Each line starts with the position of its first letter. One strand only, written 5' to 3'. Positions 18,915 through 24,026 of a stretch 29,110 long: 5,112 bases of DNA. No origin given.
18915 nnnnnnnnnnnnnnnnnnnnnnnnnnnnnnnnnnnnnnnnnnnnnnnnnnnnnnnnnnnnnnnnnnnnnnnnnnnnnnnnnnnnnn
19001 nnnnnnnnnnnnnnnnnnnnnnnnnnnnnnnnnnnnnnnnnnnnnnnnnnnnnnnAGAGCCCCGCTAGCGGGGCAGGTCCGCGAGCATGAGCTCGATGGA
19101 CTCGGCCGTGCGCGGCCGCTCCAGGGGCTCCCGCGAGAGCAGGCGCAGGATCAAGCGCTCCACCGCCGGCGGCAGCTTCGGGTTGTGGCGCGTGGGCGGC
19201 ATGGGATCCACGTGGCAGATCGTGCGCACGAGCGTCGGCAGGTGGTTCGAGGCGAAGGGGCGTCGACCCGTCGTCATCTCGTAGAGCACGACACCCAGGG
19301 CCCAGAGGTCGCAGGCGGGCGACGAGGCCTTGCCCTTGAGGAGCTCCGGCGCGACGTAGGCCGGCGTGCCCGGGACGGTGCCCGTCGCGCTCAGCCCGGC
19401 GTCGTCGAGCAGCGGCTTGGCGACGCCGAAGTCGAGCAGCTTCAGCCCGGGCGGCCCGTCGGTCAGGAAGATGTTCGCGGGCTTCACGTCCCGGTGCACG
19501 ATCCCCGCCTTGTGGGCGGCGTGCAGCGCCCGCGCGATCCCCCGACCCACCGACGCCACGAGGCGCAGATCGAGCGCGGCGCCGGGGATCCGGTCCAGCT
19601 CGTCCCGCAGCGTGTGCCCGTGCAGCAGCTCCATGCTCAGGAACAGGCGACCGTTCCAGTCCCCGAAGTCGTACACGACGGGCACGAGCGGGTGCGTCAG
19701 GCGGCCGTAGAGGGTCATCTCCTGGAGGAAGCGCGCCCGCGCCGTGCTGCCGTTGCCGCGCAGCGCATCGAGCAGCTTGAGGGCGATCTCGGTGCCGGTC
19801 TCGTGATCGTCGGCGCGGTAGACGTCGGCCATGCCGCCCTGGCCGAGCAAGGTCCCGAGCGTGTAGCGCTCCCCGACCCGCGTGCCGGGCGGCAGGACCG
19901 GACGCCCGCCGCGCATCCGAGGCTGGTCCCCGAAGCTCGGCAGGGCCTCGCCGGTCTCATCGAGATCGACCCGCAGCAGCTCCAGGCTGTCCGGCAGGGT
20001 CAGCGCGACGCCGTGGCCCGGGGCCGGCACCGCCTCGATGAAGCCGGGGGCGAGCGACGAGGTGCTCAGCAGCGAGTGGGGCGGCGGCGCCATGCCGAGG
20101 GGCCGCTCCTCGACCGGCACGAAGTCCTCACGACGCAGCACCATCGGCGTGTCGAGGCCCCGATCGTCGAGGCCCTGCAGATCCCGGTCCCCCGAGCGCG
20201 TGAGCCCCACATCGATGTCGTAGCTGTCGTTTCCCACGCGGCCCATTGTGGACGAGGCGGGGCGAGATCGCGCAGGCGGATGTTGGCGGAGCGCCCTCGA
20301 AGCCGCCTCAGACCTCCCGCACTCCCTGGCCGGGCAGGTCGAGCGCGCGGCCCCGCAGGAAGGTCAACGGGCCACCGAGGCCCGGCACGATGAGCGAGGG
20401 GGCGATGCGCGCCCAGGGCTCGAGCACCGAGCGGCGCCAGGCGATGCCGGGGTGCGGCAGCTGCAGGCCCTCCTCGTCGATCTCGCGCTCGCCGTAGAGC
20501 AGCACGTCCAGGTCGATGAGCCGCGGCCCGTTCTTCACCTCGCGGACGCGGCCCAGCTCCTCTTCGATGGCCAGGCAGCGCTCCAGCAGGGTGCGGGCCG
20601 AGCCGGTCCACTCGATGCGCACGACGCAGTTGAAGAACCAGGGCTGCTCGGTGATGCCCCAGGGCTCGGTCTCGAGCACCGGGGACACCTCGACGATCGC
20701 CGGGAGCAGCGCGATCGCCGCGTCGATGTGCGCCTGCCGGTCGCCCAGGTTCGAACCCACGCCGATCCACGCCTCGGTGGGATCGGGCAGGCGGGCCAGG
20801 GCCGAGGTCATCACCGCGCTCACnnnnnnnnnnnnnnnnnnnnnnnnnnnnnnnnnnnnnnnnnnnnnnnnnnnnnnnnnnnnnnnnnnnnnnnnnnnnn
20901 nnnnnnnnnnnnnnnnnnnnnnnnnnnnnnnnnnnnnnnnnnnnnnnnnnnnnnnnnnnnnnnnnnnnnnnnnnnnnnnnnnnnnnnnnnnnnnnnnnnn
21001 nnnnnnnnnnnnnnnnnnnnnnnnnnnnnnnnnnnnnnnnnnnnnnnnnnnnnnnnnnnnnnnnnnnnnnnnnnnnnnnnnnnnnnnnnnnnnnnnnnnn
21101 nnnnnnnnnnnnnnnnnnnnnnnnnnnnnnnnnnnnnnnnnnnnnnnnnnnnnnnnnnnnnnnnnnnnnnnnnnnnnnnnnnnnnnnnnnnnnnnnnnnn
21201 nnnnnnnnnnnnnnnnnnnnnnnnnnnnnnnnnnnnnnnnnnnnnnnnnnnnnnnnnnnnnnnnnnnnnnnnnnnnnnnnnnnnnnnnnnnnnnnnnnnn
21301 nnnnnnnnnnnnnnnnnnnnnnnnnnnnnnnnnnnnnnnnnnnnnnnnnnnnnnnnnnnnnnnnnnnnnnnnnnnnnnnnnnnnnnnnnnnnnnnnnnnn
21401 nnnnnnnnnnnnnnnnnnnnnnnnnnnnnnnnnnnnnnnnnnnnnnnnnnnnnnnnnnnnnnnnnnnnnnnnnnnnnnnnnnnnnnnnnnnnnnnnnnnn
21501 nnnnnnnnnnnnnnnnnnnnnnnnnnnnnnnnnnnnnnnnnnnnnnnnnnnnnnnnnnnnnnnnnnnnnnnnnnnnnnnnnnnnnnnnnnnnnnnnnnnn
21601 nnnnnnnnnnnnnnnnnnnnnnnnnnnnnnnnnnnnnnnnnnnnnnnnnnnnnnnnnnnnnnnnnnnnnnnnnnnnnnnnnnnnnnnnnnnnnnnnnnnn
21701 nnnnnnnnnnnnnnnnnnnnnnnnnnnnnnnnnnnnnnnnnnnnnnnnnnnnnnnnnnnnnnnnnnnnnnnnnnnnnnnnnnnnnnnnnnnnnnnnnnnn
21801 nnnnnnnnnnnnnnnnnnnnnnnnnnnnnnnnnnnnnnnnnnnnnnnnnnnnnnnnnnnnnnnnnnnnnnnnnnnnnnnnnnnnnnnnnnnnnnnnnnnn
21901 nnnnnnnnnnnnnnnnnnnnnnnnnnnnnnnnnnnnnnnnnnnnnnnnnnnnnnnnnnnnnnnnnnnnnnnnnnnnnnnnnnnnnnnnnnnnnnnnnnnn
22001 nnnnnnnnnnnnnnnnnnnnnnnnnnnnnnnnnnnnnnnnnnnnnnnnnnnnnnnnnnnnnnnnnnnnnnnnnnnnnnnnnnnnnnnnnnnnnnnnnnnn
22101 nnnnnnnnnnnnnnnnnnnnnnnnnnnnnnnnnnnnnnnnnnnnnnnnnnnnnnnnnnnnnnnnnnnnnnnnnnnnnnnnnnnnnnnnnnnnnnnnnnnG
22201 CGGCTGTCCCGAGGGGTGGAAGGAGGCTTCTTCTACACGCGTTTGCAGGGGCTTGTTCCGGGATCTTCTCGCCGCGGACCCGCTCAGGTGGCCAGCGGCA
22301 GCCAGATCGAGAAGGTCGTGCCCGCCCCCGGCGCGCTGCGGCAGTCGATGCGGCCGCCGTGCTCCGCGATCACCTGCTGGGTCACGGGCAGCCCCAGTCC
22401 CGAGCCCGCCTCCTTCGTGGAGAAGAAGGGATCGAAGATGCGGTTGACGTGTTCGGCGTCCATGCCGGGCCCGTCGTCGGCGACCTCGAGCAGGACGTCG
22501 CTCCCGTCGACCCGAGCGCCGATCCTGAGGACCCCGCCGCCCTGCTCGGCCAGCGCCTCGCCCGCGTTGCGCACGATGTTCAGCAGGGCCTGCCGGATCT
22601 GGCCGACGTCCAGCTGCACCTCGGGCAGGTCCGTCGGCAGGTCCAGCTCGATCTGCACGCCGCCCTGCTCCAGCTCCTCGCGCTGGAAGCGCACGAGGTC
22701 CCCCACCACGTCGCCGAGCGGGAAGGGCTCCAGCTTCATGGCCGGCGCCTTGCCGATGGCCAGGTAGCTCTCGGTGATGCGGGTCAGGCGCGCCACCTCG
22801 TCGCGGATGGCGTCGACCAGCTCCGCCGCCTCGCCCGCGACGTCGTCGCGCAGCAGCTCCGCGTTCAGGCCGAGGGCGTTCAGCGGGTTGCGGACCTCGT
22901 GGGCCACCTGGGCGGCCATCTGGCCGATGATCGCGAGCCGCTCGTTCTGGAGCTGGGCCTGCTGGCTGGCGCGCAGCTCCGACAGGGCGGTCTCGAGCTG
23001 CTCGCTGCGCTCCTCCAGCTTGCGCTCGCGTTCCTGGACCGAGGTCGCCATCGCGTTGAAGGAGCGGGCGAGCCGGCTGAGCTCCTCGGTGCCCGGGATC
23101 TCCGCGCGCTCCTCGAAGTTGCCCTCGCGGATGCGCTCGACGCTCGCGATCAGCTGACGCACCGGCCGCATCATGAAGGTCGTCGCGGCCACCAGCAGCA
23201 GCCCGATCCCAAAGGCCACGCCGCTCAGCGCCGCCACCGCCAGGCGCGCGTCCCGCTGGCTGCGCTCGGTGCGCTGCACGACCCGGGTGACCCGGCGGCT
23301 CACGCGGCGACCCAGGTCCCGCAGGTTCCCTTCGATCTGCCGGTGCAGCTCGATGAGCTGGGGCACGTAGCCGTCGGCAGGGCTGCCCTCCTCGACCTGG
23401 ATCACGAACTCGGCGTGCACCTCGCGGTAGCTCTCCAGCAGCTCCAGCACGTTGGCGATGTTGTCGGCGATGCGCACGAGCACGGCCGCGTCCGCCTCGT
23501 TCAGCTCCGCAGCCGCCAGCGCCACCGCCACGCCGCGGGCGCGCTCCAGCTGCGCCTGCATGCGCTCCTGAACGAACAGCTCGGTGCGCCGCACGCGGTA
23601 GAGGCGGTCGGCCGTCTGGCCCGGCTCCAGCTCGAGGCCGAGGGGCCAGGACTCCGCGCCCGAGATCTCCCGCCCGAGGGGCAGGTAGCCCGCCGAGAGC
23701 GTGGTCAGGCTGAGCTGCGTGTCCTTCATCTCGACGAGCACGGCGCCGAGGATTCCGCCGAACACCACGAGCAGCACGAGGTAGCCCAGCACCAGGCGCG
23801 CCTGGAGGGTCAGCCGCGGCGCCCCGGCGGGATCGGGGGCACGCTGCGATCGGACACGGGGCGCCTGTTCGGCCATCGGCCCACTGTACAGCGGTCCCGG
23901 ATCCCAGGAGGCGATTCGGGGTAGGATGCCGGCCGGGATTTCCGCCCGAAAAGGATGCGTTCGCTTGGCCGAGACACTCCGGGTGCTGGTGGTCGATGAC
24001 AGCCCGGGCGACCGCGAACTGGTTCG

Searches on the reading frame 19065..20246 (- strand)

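Call 7: search_protein_families(library=pfam, proteins=[window:19065-20246:-], max_evalue=0.01)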
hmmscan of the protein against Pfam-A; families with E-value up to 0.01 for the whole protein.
window:19065-20246:- (393 aa): 6 families
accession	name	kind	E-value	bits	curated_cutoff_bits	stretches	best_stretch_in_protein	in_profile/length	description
PF00069.31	Pkinase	-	4.8e-45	154.4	31.7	1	128-382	1-256/263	Protein kinase domain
PF07714.23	PK_Tyr_Ser-Thr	-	6.8e-27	94.8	23.1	1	130-382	3-253/258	Protein tyrosine and serine/threonine kinase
PF03109.22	ABC1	-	2.7e-05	23.9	22.9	1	188-279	132-217/244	ABC1 atypical kinase-like domain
PF17667.7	Pkinase_fungal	-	0.00059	19.1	24.1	1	245-314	304-376/387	Fungal protein kinase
PF01636.29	APH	-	0.0028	17.9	23.2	0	239-276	160-197/239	Phosphotransferase enzyme family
PF14531.12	Kinase-like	-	0.0071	16.1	25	0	245-332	162-252/289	Kinase-like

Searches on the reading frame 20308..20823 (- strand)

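Call 7: search_protein_families(library=pfam, proteins=[window:20308-20823:-], max_evalue=0.01)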
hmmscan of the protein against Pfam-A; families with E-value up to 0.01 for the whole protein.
window:20308-20823:- (171 aa): 1 family
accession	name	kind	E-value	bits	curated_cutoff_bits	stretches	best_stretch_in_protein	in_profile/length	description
PF01288.25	HPPK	-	1.9e-34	119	25.7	1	20-142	2-116/116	7,8-dihydro-6-hydroxymethylpterin-pyrophosphokinase (HPPK)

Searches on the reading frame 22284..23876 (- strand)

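Call 7: search_protein_families(library=pfam, proteins=[window:22284-23876:-], max_evalue=0.01)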
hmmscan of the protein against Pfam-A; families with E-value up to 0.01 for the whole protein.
window:22284-23876:- (530 aa): 3 families
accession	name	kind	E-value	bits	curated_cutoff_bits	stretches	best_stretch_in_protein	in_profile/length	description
PF02518.31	HATPase_c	-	1.8e-25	89.9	26.4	1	424-529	3-110/111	Histidine kinase-, DNA gyrase B-, and HSP90-like ATPase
PF00512.31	HisKA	-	1.6e-12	47.7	26.9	1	318-376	3-62/66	His Kinase A (phospho-acceptor) domain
PF00672.30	HAMP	-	9.8e-12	45.5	25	1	235-281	6-52/53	HAMP domain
